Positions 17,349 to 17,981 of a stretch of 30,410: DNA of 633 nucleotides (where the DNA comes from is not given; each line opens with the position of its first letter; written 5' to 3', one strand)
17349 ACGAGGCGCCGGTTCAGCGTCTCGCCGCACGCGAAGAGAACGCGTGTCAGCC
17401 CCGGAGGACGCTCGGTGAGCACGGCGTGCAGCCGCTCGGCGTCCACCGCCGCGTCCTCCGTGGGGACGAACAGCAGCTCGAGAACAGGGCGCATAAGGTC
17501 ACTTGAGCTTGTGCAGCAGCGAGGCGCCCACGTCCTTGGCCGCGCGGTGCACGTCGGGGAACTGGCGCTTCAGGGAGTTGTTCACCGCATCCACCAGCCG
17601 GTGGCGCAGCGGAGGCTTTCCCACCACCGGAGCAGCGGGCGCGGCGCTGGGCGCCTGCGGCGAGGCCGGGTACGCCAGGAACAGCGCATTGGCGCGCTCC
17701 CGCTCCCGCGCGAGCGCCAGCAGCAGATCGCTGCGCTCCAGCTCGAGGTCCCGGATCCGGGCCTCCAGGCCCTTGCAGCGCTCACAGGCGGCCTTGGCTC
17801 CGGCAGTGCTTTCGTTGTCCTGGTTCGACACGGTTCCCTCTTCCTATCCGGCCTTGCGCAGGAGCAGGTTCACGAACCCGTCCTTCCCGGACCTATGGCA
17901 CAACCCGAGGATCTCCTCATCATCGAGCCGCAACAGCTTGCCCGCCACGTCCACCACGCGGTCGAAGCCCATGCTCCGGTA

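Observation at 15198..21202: Seven-gene glycan-modification operon with a duplicated module of a small coiled-coil protein followed by a glycosyltransferase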

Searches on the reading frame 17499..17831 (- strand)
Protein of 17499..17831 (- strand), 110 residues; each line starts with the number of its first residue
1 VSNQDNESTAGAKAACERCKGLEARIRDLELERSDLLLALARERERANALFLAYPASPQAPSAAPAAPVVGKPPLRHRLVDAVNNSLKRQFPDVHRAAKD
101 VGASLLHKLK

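Call 3: search_protein_families(library=pfam, proteins=[window:17499-17831:-], max_evalue=0.1)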
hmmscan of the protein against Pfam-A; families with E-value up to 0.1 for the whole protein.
window:17499-17831:- (110 aa): 0 families

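Call 8: find_encoding_contigs(protein=window:17499-17831:-, flank=10000, max_places=6)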
Protein window:17499-17831:- (110 aa): 2 contigs read that carry it; 2 places shown.
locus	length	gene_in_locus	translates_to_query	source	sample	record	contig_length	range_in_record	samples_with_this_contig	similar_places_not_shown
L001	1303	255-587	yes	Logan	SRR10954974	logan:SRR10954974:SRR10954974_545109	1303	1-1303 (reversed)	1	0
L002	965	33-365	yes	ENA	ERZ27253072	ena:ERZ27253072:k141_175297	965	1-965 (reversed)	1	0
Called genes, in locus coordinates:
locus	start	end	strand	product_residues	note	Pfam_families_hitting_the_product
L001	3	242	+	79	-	?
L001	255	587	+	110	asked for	-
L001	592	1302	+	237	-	?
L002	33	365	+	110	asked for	-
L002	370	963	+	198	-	?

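Call 10: find_homologous_proteins(query=window:17499-17831:-, max_evalue=0.01)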
Query window:17499-17831:- (110 aa): 20 proteins with E <= 0.01 among 122 candidates.
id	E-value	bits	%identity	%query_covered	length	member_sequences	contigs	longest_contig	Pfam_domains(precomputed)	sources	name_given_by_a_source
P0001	3.0e-63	228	100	100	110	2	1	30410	-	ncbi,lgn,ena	ncbi:MAG TPA: hypothetical protein VF815_10105 [Myxococcaceae bacterium]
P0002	5.6e-59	215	95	100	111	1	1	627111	-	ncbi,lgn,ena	-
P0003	3.4e-55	202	88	100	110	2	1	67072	-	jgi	jgi:hypothetical protein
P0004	5.4e-54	199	86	100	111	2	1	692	-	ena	-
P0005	3.1e-52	193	87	100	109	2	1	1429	-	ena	-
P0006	3.6e-52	193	81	100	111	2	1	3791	-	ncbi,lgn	-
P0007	1.9e-51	190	86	100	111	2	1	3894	-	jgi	-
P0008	3.1e-51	190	85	100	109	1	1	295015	-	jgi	jgi:hypothetical protein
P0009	2.0e-49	184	80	100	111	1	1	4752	-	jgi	jgi:hypothetical protein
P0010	3.1e-49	183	77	100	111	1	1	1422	-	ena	-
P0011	5.5e-49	183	81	100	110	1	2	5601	-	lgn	-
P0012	2.1e-47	177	81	100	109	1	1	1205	-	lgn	-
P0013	3.6e-47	177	81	100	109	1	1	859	-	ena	-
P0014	2.3e-40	155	74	100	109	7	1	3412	-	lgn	-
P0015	5.9e-37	144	71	99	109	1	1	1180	-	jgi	jgi:hypothetical protein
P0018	2.4e-32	129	62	100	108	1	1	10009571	-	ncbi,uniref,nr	ncbi:hypothetical protein POL68_07505 [Stigmatella sp. ncwal1]|uniref:Transposase n=1 Tax=Stigmatell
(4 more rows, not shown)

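Call 21: search_protein_families(library=ncbifam, proteins=[window:17499-17831:-], max_evalue=0.01)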
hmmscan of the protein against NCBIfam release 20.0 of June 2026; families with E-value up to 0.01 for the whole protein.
window:17499-17831:- (110 aa): 0 families

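Call 30: search_protein_representatives(alignment_id=A1)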
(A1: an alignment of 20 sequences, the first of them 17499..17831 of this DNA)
Query: 20 sequences, 110 profile positions. Proteins with E-value up to 0.001 (for the whole library): 105; up to 1e-10: 51; up to 1e-30: 2. The best 105 are listed.
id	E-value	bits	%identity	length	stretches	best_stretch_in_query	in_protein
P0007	1.2e-52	193.0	-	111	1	1-110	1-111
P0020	5.7e-41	155.4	-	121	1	1-107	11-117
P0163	9.4e-26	106.4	-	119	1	2-106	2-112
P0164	3.6e-24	101.3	-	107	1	13-107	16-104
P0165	8.5e-24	100.1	-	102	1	9-103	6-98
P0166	2.3e-23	98.7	-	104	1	2-100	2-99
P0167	4.9e-21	91.2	-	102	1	14-100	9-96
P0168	1.2e-20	90.0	-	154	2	9-89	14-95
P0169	1.5e-20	89.7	-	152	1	13-102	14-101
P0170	5.3e-20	87.9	-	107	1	12-105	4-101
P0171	1.8e-19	86.1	-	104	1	1-93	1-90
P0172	8.4e-19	84.0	-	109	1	12-107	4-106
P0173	1.3e-18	83.4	-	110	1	7-106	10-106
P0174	3.0e-18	82.2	-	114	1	8-106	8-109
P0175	9.7e-18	80.6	-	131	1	11-106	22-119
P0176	3.7e-17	78.7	-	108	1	14-108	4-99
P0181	1.1e-15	74.0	-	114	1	3-107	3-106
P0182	1.6e-15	73.4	-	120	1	9-107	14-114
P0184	2.5e-15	72.8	-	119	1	8-107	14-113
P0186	4.7e-15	72.0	-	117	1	10-108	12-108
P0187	7.3e-15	71.3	-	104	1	2-108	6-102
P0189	5.2e-14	68.6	-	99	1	13-109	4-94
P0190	6.4e-14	68.3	-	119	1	11-104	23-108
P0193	2.1e-13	66.6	-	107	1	12-106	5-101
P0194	3.1e-13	66.1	-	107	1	11-106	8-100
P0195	6.0e-13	65.2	-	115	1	15-104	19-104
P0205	1.1e-11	61.1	-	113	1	5-101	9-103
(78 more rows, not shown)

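Call 36: find_related_loci(query=A4, collection=metagenome_contigs, flank=6000)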
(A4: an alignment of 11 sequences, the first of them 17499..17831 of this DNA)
Query A4 (110 aa) in metagenome_contigs; peptide patterns used: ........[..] (x = any residue, [..] = any of these).
54 stretches matched a pattern; 1 encode a relative of the query (tblastn E <= 1e-3); 1 distinct loci.
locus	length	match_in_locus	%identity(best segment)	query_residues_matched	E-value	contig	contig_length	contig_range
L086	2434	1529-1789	40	1-89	8e-19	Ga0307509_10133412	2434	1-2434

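Call 37: find_encoding_contigs(protein=P0165, flank=6000, max_places=3)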
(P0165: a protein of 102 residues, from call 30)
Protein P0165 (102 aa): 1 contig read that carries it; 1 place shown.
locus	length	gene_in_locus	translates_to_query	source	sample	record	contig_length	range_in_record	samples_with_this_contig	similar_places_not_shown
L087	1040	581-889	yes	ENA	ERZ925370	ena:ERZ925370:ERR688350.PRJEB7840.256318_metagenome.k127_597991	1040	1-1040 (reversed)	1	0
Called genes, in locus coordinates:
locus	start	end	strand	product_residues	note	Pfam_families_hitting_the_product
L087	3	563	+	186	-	?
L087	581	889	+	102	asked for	-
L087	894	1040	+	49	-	?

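Call 38: find_encoding_contigs(protein=P0018, flank=10000, max_places=2)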
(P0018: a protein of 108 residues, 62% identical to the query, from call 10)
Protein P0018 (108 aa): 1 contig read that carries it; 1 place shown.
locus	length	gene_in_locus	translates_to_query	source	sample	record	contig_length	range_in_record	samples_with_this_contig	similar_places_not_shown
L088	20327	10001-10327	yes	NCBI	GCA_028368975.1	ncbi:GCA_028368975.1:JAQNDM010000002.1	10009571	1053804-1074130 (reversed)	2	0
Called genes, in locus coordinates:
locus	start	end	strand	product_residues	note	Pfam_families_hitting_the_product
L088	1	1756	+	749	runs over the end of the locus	PF00498:FHA, PF16697:Yop-YscD_cpl, PF00498:FHA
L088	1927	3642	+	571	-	PF24517:CBM96, PF06848:Disaggr_repeat (weak), PF12275:DUF3616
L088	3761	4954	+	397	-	PF00296:Bac_luciferase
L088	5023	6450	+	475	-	PF01757:Acyl_transf_3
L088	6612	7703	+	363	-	PF01073:3Beta_HSD, PF01370:Epimerase, PF02719:Polysacc_synt_2 (weak), PF04321:RmlD_sub_bind, PF07993:NAD_binding_4, PF16363:GDP_Man_Dehyd, PF01370:Epimerase, PF16363:GDP_Man_Dehyd, +1 more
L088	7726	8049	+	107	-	-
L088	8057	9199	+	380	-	PF00535:Glycos_transf_2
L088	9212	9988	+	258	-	PF05050:Methyltransf_21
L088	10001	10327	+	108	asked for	-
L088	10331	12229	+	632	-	PF13439:Glyco_transf_4 (weak), PF20706:GT4-conflict (weak), PF13524:Glyco_trans_1_2 (faint), PF00534:Glycos_transf_1, PF13692:Glyco_trans_1_4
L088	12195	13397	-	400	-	PF01757:Acyl_transf_3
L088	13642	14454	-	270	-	PF01643:Acyl-ACP_TE (weak), PF03061:4HBT (faint), PF20791:Acyl-ACP_TE_C (weak), PF13279:4HBT_2 (weak)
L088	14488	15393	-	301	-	PF12697:Abhydrolase_6 (weak), PF00561:Abhydrolase_1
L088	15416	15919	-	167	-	PF14539:DUF4442, PF03061:4HBT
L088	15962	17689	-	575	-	PF00501:AMP-binding, PF23024:AMP-dom_DIP2-like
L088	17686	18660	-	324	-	PF04909:Amidohydro_2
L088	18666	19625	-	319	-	PF00487:FA_desaturase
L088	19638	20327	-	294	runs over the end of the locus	PF02353:CMAS, PF13489:Methyltransf_23, PF05175:MTS (weak), PF08241:Methyltransf_11, PF08242:Methyltransf_12, PF13649:Methyltransf_25, PF13847:Methyltransf_31 (weak)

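Call 39: list_cluster_members(proteins=[P0163, P0164, P0166, P0167, P0170, P0172, P0176, P0182, P0186, P0194])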
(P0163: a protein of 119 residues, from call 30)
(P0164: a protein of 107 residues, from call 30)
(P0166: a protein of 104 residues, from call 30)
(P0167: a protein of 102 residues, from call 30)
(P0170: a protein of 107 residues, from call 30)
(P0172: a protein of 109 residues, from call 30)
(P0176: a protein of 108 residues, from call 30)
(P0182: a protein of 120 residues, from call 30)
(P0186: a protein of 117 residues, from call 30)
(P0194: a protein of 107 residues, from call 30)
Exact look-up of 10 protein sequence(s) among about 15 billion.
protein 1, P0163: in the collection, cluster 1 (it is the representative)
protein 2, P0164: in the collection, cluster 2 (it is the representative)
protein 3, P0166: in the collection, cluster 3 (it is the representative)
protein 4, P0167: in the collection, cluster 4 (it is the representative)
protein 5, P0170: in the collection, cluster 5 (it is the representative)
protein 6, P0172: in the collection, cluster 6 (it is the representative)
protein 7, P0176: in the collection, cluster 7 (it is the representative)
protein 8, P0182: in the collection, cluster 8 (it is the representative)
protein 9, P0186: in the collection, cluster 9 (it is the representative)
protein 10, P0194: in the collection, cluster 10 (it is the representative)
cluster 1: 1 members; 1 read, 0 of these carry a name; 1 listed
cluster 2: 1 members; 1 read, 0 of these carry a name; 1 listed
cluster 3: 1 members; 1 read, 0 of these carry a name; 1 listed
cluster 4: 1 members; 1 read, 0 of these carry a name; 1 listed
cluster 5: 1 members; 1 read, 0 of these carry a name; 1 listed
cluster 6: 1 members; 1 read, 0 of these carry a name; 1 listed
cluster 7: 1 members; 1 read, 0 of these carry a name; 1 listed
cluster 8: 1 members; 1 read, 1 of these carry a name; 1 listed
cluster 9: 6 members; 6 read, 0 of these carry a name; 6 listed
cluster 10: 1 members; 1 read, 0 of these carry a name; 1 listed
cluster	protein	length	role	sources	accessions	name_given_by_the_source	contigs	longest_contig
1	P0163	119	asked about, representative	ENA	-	-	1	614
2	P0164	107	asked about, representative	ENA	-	-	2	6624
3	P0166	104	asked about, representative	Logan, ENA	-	-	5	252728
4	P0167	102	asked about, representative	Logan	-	-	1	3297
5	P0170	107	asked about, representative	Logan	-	-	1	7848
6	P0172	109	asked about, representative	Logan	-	-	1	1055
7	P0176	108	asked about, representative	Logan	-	-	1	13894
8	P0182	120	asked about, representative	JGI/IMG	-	hypothetical protein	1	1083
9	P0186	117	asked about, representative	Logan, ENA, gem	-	-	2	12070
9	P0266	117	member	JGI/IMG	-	-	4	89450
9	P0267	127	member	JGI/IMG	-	-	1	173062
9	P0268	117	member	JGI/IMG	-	-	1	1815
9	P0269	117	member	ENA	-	-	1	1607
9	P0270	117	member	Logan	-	-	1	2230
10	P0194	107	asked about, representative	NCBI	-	-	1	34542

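Call 41: find_encoding_contigs(protein=P0166, flank=10000, max_places=1)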
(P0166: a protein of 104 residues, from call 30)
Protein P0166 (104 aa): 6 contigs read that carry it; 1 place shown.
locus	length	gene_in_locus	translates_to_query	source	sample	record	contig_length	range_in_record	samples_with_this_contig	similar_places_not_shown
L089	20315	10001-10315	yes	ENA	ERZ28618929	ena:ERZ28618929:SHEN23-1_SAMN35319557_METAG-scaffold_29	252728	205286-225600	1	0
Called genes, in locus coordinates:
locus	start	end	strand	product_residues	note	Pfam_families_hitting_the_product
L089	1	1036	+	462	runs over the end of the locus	-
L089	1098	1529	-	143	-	PF07291:MauE (weak)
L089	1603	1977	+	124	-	PF04237:YjbR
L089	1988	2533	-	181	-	PF00908:dTDP_sugar_isom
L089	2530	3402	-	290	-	PF00483:NTP_transferase, PF12804:NTP_transf_3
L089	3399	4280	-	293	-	PF01370:Epimerase, PF04321:RmlD_sub_bind, PF07993:NAD_binding_4 (faint), PF16363:GDP_Man_Dehyd, PF02719:Polysacc_synt_2 (weak)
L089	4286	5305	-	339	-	PF01073:3Beta_HSD, PF01370:Epimerase, PF02719:Polysacc_synt_2, PF04321:RmlD_sub_bind, PF07993:NAD_binding_4, PF13460:NAD_binding_10 (faint), PF16363:GDP_Man_Dehyd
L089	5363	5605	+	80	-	-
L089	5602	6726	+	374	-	PF00535:Glycos_transf_2, PF13641:Glyco_tranf_2_3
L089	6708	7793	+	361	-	PF01073:3Beta_HSD, PF01370:Epimerase, PF02719:Polysacc_synt_2 (weak), PF04321:RmlD_sub_bind, PF16363:GDP_Man_Dehyd, PF07993:NAD_binding_4, PF01370:Epimerase, PF16363:GDP_Man_Dehyd, +1 more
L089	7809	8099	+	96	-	-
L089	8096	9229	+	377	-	PF00535:Glycos_transf_2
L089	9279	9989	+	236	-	PF05050:Methyltransf_21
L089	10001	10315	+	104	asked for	-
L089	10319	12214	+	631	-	PF13439:Glyco_transf_4 (weak), PF20706:GT4-conflict (weak), PF00534:Glycos_transf_1, PF13692:Glyco_trans_1_4, PF13524:Glyco_trans_1_2 (faint)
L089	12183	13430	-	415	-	PF01757:Acyl_transf_3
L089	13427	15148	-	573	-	-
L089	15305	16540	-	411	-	PF04116:FA_hydroxylase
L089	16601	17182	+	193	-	PF00027:cNMP_binding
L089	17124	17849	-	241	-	PF04832:SOUL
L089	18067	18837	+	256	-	-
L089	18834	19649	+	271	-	-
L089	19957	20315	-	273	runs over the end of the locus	-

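Call 42: find_encoding_contigs(protein=P0194, flank=10000, max_places=1)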
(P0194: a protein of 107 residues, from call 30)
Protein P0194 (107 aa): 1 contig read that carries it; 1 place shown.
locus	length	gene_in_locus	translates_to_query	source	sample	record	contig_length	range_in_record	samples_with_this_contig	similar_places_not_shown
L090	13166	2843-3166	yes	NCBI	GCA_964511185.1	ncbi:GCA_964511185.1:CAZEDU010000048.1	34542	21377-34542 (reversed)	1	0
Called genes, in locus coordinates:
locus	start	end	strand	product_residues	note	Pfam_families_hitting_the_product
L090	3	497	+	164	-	?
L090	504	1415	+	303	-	PF01370:Epimerase, PF04321:RmlD_sub_bind, PF16363:GDP_Man_Dehyd, PF02719:Polysacc_synt_2, PF07993:NAD_binding_4 (weak)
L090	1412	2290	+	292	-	PF00483:NTP_transferase, PF12804:NTP_transf_3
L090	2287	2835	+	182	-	PF00908:dTDP_sugar_isom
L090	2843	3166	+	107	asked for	-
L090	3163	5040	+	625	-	PF00535:Glycos_transf_2, PF13641:Glyco_tranf_2_3, PF13439:Glyco_transf_4 (weak), PF00534:Glycos_transf_1 (faint), PF13692:Glyco_trans_1_4 (weak)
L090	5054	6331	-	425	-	PF00005:ABC_tran, PF14524:Wzt_C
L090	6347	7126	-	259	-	PF01061:ABC2_membrane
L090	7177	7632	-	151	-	-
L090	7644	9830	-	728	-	PF20706:GT4-conflict (weak), PF00534:Glycos_transf_1, PF13524:Glyco_trans_1_2 (faint), PF13692:Glyco_trans_1_4, PF00534:Glycos_transf_1, PF13692:Glyco_trans_1_4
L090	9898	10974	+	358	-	PF13439:Glyco_transf_4, PF13579:Glyco_trans_4_4 (weak), PF20706:GT4-conflict, PF00534:Glycos_transf_1, PF13692:Glyco_trans_1_4, PF13524:Glyco_trans_1_2 (weak)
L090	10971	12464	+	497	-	-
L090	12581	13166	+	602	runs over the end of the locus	PF00149:Metallophos, PF02872:5_nucleotid_C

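Call 43: find_encoding_contigs(protein=P0267, flank=10000, max_places=1)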
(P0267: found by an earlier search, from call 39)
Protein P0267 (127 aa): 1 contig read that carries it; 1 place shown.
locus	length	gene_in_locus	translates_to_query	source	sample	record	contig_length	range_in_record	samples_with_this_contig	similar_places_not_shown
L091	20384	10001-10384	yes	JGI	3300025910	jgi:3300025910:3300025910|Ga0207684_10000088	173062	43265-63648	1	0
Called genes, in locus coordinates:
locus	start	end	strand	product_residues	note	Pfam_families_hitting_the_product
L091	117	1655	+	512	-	-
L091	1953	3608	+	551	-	-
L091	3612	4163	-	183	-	PF00908:dTDP_sugar_isom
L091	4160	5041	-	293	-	PF00483:NTP_transferase, PF12804:NTP_transf_3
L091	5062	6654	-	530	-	PF00535:Glycos_transf_2, PF13641:Glyco_tranf_2_3, PF13489:Methyltransf_23, PF07021:MetW (weak), PF08241:Methyltransf_11 (weak), PF08242:Methyltransf_12 (weak)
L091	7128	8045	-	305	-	PF01073:3Beta_HSD, PF01370:Epimerase, PF02719:Polysacc_synt_2, PF04321:RmlD_sub_bind, PF13460:NAD_binding_10, PF16363:GDP_Man_Dehyd, PF07993:NAD_binding_4 (weak)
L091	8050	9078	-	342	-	PF01073:3Beta_HSD, PF01370:Epimerase, PF02719:Polysacc_synt_2, PF04321:RmlD_sub_bind, PF07993:NAD_binding_4, PF16363:GDP_Man_Dehyd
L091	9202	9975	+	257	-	PF13489:Methyltransf_23, PF13649:Methyltransf_25, PF08241:Methyltransf_11, PF08242:Methyltransf_12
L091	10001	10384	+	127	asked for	-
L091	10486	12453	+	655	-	PF00535:Glycos_transf_2 (weak), PF13439:Glyco_transf_4 (weak), PF00534:Glycos_transf_1, PF13692:Glyco_trans_1_4, PF13524:Glyco_trans_1_2 (weak)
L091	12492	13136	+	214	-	-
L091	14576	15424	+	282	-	PF05721:PhyH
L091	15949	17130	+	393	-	PF05935:Arylsulfotrans, PF14269:Arylsulfotran_2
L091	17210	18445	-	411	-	PF08241:Methyltransf_11 (weak), PF08242:Methyltransf_12 (weak), PF00535:Glycos_transf_2, PF10111:Glyco_tranf_2_2 (weak), PF13641:Glyco_tranf_2_3 (weak)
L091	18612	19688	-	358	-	PF01370:Epimerase, PF04321:RmlD_sub_bind, PF16363:GDP_Man_Dehyd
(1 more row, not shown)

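Call 47: search_protein_families(library=pfam, alignment_id=A3, max_evalue=0.01)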
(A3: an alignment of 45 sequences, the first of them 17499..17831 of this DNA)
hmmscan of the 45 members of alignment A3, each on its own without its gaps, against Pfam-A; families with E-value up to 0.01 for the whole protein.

A. member 1, window:17499-17831:- (110 aa): 0 families

B. families by the number of members that match (of 45 scanned): 2 families
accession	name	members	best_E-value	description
PF25443.1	ANG-1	1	0.0034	ANG-1-like domain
PF00261.25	Tropomyosin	1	0.0087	Tropomyosin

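Call 56: list_cluster_members(proteins=[P0174, P0175, P0181, P0184, P0187, P0189, P0190, P0193, P0195, P0205])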
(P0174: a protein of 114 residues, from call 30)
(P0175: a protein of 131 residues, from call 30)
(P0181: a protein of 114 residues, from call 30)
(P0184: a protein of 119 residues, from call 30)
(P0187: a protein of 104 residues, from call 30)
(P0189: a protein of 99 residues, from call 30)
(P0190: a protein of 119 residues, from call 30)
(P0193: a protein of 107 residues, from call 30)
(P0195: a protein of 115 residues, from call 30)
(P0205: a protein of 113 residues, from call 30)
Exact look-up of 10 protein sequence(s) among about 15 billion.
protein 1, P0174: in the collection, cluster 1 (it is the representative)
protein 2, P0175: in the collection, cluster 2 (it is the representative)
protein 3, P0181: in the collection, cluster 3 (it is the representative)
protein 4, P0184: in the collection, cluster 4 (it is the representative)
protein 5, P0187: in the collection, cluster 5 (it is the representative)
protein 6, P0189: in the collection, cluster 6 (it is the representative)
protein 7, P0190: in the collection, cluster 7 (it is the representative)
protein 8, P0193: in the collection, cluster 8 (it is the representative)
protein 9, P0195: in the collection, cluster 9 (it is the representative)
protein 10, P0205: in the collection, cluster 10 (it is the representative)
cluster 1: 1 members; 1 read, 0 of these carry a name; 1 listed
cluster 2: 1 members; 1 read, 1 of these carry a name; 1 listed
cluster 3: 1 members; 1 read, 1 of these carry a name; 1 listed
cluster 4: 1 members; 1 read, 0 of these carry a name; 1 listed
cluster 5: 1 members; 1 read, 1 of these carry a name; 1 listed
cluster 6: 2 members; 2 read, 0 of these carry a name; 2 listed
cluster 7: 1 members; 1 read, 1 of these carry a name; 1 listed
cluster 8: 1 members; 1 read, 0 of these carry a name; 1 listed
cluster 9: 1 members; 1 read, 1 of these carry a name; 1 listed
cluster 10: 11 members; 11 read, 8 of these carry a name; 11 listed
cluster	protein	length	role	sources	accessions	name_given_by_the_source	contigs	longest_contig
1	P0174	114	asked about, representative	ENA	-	-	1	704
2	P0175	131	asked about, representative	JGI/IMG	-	hypothetical protein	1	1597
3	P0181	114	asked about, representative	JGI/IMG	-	hypothetical protein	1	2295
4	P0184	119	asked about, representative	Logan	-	-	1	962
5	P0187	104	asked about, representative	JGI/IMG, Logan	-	hypothetical protein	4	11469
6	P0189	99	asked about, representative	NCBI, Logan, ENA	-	-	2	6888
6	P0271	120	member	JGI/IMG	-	-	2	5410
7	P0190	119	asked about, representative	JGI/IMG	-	transposase InsO family protein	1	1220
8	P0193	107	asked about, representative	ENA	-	-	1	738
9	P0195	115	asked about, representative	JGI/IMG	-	hypothetical protein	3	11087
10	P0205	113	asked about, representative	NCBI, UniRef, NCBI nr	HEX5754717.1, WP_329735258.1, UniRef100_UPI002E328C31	MAG TPA: hypothetical protein VFZ09_51510 [Archangium sp.] | hypothetical protein n=1 Tax=Archangium sp. TaxID=1872627 RepID=UPI002E328C31 | hypothetical protein [Archangium sp.]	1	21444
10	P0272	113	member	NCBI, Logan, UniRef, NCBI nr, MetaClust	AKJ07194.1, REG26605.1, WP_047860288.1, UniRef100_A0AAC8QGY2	hypothetical protein ATI61_111154 [Archangium gephyra] | Uncharacterized protein n=1 Tax=Archangium gephyra TaxID=48 RepID=A0AAC8QGY2_9BACT | hypothetical protein [Archangium gephyra]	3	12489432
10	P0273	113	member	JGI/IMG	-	hypothetical protein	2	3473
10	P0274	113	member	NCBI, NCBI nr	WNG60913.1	hypothetical protein F0U59_44055 [Archangium gephyra]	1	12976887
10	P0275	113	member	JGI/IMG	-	uncharacterized protein YjiS (DUF1127 family)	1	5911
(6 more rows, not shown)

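Call 57: find_encoding_contigs(protein=P0272, flank=10000, max_places=1)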
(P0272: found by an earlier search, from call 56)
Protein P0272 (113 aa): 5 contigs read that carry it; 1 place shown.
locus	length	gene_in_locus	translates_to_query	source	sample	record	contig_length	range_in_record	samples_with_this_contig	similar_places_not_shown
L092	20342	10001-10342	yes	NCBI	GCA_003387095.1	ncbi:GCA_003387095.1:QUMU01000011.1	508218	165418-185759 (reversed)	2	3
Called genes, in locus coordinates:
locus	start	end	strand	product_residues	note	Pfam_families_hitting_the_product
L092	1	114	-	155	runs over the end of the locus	PF13174:TPR_6 (faint), PF13428:TPR_14 (faint), PF13432:TPR_16 (faint), PF14559:TPR_19 (weak)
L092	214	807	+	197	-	-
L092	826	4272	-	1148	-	PF00089:Trypsin, PF13365:Trypsin_2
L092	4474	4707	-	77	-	PF19806:DUF6289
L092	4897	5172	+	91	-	PF19806:DUF6289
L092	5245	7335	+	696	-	PF02897:Peptidase_S9_N, PF00326:Peptidase_S9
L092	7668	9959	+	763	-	PF13632:Glyco_trans_2_3 (faint), PF13641:Glyco_tranf_2_3 (weak), PF00535:Glycos_transf_2, PF10111:Glyco_tranf_2_2 (weak), PF00535:Glycos_transf_2 (weak)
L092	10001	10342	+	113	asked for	-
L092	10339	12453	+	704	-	PF00535:Glycos_transf_2, PF13439:Glyco_transf_4, PF20706:GT4-conflict (weak), PF00534:Glycos_transf_1, PF13692:Glyco_trans_1_4, PF13524:Glyco_trans_1_2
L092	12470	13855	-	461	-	PF09913:DUF2142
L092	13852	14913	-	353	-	PF00535:Glycos_transf_2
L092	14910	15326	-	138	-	PF04138:GtrA_DPMS_TM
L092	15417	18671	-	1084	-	PF05050:Methyltransf_21, PF00535:Glycos_transf_2, PF13439:Glyco_transf_4 (weak)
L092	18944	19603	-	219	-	-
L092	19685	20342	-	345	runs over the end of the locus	PF02678:Pirin, PF05726:Pirin_C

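Call 58: find_encoding_contigs(protein=P0176, flank=8000, max_places=1)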
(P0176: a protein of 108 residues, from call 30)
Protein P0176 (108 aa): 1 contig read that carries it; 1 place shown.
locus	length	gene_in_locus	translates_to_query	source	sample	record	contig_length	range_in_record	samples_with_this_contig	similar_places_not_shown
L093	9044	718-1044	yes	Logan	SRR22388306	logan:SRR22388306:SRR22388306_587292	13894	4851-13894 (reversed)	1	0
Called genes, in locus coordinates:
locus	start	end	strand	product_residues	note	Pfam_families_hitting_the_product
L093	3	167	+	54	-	?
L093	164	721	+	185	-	PF00908:dTDP_sugar_isom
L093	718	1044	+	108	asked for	-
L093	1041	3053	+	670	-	PF00535:Glycos_transf_2, PF13641:Glyco_tranf_2_3, PF13439:Glyco_transf_4, PF13579:Glyco_trans_4_4 (faint), PF20706:GT4-conflict, PF00534:Glycos_transf_1, PF13692:Glyco_trans_1_4, PF13524:Glyco_trans_1_2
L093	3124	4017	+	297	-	PF01209:Ubie_methyltran (weak), PF13489:Methyltransf_23, PF13847:Methyltransf_31, PF08241:Methyltransf_11, PF08242:Methyltransf_12, PF13649:Methyltransf_25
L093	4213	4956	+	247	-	PF13489:Methyltransf_23, PF13847:Methyltransf_31, PF08241:Methyltransf_11, PF08242:Methyltransf_12, PF13649:Methyltransf_25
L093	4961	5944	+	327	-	PF03966:Trm112p, PF13489:Methyltransf_23 (weak), PF08003:Methyltransf_9 (weak), PF13847:Methyltransf_31 (weak), PF08241:Methyltransf_11, PF08242:Methyltransf_12, PF13649:Methyltransf_25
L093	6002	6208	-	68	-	-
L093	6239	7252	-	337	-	PF01073:3Beta_HSD, PF01370:Epimerase, PF02719:Polysacc_synt_2, PF04321:RmlD_sub_bind, PF05368:NmrA (faint), PF07993:NAD_binding_4, PF13460:NAD_binding_10, PF16363:GDP_Man_Dehyd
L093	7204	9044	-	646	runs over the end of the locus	PF13522:GATase_6, PF13537:GATase_7, PF00733:Asn_synthase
